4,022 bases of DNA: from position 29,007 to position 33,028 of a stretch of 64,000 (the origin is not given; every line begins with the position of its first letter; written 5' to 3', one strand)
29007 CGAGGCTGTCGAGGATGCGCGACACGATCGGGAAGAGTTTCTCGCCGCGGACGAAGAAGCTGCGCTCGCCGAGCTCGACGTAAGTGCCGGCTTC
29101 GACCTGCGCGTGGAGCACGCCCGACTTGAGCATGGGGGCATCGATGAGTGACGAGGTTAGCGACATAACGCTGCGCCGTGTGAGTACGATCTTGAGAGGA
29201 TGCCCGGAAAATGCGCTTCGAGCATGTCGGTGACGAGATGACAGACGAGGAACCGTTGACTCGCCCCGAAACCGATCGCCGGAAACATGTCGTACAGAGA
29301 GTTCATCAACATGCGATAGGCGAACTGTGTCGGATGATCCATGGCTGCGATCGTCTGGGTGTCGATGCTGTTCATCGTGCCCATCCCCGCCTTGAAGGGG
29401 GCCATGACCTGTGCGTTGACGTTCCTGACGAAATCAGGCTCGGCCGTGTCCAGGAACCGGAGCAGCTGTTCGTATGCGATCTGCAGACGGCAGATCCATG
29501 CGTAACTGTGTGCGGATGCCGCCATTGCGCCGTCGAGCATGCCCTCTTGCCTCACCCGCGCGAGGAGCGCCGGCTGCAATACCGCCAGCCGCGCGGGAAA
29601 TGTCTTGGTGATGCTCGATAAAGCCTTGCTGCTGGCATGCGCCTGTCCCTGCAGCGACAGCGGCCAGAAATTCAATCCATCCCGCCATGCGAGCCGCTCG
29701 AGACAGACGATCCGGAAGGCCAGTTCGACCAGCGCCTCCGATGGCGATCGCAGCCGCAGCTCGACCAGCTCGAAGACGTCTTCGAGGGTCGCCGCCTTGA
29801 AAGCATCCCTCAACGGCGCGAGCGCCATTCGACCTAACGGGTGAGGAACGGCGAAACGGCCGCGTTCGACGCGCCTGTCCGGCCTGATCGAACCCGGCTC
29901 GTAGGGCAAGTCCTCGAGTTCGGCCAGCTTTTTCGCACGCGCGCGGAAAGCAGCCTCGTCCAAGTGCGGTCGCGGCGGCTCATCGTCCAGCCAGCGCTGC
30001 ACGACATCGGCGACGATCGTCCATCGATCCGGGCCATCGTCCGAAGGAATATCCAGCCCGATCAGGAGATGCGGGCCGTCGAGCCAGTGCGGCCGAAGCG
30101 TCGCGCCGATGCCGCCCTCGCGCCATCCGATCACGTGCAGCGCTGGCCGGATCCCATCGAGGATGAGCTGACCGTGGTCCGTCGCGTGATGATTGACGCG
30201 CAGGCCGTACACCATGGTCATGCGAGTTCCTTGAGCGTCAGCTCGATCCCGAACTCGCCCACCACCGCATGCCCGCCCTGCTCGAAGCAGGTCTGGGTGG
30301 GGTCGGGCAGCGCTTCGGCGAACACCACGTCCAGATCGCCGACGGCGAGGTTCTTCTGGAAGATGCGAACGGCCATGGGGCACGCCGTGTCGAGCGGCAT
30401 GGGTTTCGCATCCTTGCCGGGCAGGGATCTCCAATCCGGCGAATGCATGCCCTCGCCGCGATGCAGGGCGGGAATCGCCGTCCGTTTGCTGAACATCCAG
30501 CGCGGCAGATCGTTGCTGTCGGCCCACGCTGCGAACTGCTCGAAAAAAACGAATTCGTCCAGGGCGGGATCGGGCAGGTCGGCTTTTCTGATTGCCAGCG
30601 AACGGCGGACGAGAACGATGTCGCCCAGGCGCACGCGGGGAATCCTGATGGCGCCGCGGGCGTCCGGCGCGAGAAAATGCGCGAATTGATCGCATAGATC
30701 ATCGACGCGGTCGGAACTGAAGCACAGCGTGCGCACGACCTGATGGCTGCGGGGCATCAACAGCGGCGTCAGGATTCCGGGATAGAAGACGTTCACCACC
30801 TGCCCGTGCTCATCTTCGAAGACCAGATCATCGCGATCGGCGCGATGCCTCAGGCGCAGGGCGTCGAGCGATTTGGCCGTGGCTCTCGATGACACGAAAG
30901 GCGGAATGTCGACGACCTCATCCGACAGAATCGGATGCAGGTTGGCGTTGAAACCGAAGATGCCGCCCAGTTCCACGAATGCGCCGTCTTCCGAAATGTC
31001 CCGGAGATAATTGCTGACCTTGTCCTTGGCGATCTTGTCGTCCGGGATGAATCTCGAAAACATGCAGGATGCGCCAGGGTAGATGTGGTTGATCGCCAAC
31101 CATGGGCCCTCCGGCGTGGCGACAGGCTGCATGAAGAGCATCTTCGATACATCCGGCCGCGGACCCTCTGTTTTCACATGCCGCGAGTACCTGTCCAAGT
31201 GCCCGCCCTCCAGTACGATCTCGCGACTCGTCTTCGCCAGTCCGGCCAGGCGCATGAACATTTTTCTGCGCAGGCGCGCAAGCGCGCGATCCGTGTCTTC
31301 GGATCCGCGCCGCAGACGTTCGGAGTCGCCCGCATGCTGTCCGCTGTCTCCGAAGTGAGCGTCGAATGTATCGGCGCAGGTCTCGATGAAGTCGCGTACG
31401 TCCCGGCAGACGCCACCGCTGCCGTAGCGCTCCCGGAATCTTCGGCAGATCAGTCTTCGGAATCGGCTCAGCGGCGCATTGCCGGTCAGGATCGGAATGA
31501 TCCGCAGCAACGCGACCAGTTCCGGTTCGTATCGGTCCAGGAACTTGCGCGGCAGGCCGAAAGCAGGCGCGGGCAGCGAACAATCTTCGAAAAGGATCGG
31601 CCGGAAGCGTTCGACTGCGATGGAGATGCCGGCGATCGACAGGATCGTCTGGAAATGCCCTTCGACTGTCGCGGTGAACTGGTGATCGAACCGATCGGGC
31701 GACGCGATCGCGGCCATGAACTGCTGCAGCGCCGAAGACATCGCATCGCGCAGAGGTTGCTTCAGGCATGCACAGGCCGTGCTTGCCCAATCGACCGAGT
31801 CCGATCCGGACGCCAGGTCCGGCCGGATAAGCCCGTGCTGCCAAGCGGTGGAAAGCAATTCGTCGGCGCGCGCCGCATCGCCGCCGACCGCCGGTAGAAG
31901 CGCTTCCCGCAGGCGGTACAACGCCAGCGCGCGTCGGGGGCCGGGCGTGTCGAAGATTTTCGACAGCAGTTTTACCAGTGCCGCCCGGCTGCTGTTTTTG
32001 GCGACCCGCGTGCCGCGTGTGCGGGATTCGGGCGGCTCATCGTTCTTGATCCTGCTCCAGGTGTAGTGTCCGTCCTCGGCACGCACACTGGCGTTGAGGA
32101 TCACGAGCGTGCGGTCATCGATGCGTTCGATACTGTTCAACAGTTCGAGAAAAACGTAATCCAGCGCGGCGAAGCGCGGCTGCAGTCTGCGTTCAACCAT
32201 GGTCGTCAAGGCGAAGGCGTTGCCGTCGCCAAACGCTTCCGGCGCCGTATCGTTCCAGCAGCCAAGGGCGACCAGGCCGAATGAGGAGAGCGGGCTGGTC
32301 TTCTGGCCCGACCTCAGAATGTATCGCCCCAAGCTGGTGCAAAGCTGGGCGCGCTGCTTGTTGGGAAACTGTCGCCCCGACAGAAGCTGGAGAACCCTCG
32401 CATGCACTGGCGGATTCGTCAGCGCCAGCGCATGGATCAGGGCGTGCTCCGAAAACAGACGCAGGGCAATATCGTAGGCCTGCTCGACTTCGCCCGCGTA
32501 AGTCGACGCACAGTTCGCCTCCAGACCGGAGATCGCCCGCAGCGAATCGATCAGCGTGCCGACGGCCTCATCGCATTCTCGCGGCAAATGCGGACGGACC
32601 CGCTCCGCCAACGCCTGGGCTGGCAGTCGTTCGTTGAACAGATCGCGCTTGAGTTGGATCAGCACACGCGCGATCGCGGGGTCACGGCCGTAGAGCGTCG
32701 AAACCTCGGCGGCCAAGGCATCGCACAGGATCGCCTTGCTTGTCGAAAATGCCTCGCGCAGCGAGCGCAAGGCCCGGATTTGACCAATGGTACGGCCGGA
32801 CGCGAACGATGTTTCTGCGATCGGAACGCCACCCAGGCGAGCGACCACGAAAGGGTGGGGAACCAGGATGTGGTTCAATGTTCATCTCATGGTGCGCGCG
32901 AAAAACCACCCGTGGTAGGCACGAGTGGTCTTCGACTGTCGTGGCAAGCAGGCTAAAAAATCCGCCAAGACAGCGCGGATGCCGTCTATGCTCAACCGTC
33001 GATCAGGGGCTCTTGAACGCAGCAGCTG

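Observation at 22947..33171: Complete thiopeptide (pyritide)-type RiPP gene cluster in a Xanthomonadales-like chromosome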

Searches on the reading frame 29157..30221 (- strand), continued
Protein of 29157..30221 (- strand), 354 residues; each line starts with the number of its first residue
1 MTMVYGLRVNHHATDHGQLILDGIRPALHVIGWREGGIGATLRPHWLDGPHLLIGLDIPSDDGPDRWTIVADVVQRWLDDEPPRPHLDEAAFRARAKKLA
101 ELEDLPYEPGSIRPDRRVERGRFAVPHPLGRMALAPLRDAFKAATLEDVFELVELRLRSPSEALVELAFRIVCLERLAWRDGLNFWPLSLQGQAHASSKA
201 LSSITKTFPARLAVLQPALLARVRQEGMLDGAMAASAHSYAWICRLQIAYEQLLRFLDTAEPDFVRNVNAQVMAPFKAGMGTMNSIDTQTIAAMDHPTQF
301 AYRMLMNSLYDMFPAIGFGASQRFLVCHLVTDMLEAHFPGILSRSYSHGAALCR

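Call 87: fold_search(model_id=the predicted structure, library=pdb)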
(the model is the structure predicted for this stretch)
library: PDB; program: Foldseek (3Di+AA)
matches with E <= 10: 734; with E <= 0.001: 13
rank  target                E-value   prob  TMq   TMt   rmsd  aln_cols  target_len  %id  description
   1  5wa4_C                3.8e-13  1.00  0.70  0.80   4.8       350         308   25  Pyridine synthase, TbtD, from thiomuracin biosynthesis bound to an N-terminal leader peptide fragment (released 2017-11-22)
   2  5wa3_A                4.8e-13  1.00  0.65  0.73   6.3       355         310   25  Pyridine synthase, TbtD, from thiomuracin biosynthesis (released 2017-11-22)
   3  5wa4_D                8.8e-13  1.00  0.67  0.76   6.0       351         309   25  Pyridine synthase, TbtD, from thiomuracin biosynthesis bound to an N-terminal leader peptide fragment (released 2017-11-22)
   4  5wa4_E                1.2e-12  1.00  0.71  0.80   4.3       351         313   25  Pyridine synthase, TbtD, from thiomuracin biosynthesis bound to an N-terminal leader peptide fragment (released 2017-11-22)
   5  5wa4_B                1.6e-12  1.00  0.68  0.77   5.2       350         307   26  Pyridine synthase, TbtD, from thiomuracin biosynthesis bound to an N-terminal leader peptide fragment (released 2017-11-22)
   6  5wa3_B                1.9e-12  1.00  0.62  0.71   6.7       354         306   25  Pyridine synthase, TbtD, from thiomuracin biosynthesis (released 2017-11-22)
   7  5w99                  6.0e-12  1.00  0.67  0.74   7.1       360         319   22  Pyridine synthase, PbtD, from GE2270 biosynthesis bound to TSP (released 2017-11-22)
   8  5wa4_F                8.1e-12  1.00  0.66  0.75   5.8       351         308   26  Pyridine synthase, TbtD, from thiomuracin biosynthesis bound to an N-terminal leader peptide fragment (released 2017-11-22)
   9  8ejz_A                2.1e-11  1.00  0.66  0.76   5.7       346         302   22  [4+2] Aza-Cyclase Y293F variant (released 2022-11-23)
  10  5w98                  7.0e-11  1.00  0.67  0.77   5.6       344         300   23  Pyridine synthase, PbtD, from GE2270 biosynthesis (released 2017-11-22)
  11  8ejz_B                8.5e-11  1.00  0.67  0.77   5.7       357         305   22  [4+2] Aza-Cyclase Y293F variant (released 2022-11-23)
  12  8ejy                  1.1e-10  1.00  0.67  0.77   5.6       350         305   21  [4+2] Aza-Cyclase F293A variant (released 2022-11-23)
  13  7cww                  1.4e-06  1.00  0.57  0.58   8.4       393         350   15  Crystal structure of TsrL (released 2021-09-15)
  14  9g04_B                8.4e-02  0.97  0.42  0.17  10.4       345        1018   11  Structure of MadB, a class I dehydrates from Clostridium maddingley in the apo state (released 2025-07-16)
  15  5ehk_A                8.4e-02  0.94  0.41  0.17  12.3       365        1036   13  Crystal structure of tRNA dependent lantibiotic dehydratase MibB from Microbispora sp. 107891 (released 2016-03-02)
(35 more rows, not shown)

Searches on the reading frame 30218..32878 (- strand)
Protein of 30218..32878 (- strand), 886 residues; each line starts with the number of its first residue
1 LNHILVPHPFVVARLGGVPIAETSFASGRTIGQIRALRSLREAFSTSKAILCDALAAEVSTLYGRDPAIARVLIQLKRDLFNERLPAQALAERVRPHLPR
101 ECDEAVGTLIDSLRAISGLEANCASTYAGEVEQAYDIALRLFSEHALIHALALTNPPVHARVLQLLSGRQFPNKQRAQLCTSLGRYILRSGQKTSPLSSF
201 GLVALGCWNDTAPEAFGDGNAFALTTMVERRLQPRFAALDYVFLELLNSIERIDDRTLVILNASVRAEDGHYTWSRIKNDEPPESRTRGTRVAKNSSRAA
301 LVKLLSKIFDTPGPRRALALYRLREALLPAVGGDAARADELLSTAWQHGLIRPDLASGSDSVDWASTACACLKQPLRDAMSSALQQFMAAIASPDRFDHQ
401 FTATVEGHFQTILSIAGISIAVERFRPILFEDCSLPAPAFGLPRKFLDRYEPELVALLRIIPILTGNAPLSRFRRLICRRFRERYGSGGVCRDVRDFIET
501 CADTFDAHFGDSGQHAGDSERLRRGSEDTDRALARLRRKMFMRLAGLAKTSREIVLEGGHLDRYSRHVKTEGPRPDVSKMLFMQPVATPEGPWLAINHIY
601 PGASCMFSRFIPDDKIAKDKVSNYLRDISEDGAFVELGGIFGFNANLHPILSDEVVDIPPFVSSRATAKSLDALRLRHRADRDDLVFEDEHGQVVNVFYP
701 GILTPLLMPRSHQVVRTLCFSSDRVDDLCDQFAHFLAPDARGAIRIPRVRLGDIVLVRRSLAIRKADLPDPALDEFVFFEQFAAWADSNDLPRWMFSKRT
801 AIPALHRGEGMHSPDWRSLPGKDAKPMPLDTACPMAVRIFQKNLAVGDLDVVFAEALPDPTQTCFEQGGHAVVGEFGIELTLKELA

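Call 10: search_protein_families(library=pfam, proteins=[window:30218-32878:-], max_evalue=0.01)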
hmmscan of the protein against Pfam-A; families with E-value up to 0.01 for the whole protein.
window:30218-32878:- (886 aa): 1 family
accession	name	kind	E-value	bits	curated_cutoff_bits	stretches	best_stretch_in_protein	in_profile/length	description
PF04738.18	Lant_dehydr_N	-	3.4e-19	68.9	28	2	149-569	7-393/649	Lantibiotic dehydratase, N terminus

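Call 11: search_protein_families(library=ncbifam, proteins=[window:30218-32878:-], max_evalue=0.01)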
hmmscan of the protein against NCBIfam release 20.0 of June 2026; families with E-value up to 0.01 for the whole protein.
window:30218-32878:- (886 aa): 0 families

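Call 39: search_protein_families(library=ncbifam, proteins=[window:30218-32878:-], max_evalue=10)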
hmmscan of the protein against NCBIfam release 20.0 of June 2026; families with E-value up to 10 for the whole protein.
window:30218-32878:- (886 aa): 0 families

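Call 42: search_solved_structures(query=window:30218-32878:-, max_evalue=1)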
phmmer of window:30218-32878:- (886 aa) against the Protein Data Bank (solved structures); distinct sequences matched with E-value up to 1: 1.
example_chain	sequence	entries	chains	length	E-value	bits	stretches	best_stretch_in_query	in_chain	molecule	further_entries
9jhq_A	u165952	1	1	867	4.4e-10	41.6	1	8-219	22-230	Goadsporin biosynthetic protein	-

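Call 77: search_solved_structures(query=A5, max_evalue=1)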
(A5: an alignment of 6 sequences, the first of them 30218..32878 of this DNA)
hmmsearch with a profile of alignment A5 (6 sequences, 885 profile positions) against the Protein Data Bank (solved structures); distinct sequences matched with E-value up to 1: 2.
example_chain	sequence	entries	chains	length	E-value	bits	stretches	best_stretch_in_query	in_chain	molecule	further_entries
6ec7_A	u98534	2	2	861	2.6e-27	98.7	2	8-214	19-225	Lantibiotic dehydratase domain protein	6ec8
9jhq_A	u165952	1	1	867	1.1e-24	90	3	6-207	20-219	Goadsporin biosynthetic protein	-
